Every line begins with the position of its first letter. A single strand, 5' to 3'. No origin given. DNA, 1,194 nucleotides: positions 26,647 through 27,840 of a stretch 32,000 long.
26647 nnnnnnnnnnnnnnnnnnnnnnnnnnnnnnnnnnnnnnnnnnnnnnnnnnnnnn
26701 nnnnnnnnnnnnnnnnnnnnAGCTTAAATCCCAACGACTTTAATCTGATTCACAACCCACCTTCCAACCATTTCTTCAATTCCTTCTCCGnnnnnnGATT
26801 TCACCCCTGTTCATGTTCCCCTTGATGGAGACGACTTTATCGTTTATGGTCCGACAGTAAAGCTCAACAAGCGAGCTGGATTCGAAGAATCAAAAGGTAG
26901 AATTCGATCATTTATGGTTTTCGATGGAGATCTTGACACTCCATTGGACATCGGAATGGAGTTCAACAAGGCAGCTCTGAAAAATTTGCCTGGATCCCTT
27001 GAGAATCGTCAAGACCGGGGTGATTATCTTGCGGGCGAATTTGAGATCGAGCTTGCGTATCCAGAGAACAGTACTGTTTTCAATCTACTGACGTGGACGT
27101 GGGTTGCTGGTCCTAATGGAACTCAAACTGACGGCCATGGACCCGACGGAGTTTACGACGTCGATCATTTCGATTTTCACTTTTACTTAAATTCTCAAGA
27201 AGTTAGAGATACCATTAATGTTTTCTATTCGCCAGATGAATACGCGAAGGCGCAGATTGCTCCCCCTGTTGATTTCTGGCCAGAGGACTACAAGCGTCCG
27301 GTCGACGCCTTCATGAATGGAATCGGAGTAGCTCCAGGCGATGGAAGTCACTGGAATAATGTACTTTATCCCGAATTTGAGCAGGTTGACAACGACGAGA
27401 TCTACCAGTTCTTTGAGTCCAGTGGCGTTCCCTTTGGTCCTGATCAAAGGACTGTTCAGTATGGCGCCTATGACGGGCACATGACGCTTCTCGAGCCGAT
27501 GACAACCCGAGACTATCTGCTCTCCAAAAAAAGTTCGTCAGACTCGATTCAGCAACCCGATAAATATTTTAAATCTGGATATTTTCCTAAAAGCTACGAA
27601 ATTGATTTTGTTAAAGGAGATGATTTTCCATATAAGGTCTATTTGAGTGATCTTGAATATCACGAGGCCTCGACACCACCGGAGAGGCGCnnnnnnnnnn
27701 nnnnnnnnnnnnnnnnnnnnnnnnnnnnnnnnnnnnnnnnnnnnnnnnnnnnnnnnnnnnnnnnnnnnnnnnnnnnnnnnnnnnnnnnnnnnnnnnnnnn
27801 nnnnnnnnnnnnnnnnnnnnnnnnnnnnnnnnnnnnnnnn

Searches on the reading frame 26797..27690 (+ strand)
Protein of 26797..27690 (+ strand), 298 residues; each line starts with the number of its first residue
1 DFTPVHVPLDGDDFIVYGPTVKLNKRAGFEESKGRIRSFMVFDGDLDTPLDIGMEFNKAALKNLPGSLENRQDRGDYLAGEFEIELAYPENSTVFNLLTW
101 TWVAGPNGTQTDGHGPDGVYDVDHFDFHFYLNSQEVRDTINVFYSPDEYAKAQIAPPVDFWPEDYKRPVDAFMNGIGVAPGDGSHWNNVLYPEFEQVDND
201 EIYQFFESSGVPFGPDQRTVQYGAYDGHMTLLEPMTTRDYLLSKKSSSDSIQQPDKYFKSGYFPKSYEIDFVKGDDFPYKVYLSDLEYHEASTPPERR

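Call 35: find_related_loci(query=A3, collection=genome_contigs, flank=10000)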
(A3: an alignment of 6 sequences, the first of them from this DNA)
Query A3 (298 aa) in genome_contigs; peptide patterns used: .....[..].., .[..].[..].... (x = any residue, [..] = any of these).
291 stretches matched a pattern; 184 encode a relative of the query (tblastn E <= 1e-3); the best 80 are kept; 80 distinct loci.
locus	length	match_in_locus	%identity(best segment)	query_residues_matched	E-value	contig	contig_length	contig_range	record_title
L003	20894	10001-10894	93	1-298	0e+0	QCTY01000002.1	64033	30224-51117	Synechococcus sp. AG-676-F02 Ga0171711_1002, whole genome shotgun sequence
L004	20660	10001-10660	32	30-288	4e-29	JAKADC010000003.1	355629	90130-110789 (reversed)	MAG: Proteobacteria bacterium isolate WH4.bin45 NODE_10_length_355629_cov_4.730243, whole genome shotgun sequence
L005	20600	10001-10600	32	34-271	6e-29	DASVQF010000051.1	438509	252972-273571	MAG TPA_asm: Pyrinomonadaceae bacterium isolate SMAG_U3200 k141_419627, whole genome shotgun sequence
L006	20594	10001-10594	32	34-271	2e-27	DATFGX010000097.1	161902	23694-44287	MAG TPA_asm: Blastocatellia bacterium isolate SMAG_U8674 k141_2410850, whole genome shotgun sequence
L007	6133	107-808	31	33-293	1e-27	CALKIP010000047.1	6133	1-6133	MAG TPA_asm: uncultured bacterium isolate SRR6713625_bin.14_CONCOCT_v1.1_MAG genome assembly, contig: ERZ794971.7554, wh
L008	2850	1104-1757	31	33-289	5e-26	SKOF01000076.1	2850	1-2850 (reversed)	MAG: Thioalkalivibrio sp. isolate CSSed162cmA_318 CSSed16-2cmA-216007, whole genome shotgun sequence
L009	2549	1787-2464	31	33-292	9e-26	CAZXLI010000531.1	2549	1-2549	MAG TPA_asm: uncultured Bordetella sp. isolate SRP193066_co2_14 genome assembly, contig: NODE_25853_length_2549_cov_12.6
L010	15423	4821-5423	33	34-272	2e-25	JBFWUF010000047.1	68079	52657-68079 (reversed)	MAG: Blastocatellales bacterium isolate CA_2019_TPBF_64 NODE_3107_length_68079_cov_9.535864_TPBF, whole genome shotgun s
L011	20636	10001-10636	30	18-271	5e-25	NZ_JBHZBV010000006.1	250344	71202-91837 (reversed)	Rhodococcus sp. NPDC059179 NPDC059179_T44_G3.ctg-0006, whole genome shotgun sequence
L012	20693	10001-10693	31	24-287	5e-25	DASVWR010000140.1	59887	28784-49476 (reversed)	MAG TPA_asm: Casimicrobiaceae bacterium isolate SMAG_U2553 k141_1228504, whole genome shotgun sequence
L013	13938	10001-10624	33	21-269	1e-24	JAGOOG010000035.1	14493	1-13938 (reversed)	MAG: Deltaproteobacteria bacterium isolate Go_SlDig_bin_434 Go_SlDig_12161_length_14493_cov_122.067172, whole genome sho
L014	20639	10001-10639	31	33-287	1e-24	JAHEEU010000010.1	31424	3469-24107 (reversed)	MAG: Geobacteraceae bacterium isolate Ww292 NODE_2175_length_31424_cov_8.580424, whole genome shotgun sequence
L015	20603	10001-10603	30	34-271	3e-24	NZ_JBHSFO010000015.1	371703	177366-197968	Rhodococcus kronopolitis strain CGMCC 4.7145 platanus_K_17_124_15, whole genome shotgun sequence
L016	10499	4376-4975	32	34-271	4e-24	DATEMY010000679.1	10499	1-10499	MAG TPA_asm: Blastocatellia bacterium isolate SMAG_U8955 k141_1006848, whole genome shotgun sequence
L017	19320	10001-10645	30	33-287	6e-24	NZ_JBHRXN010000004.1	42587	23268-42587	Vogesella facilis strain KCTC 42742 velvet_auto_83_4, whole genome shotgun sequence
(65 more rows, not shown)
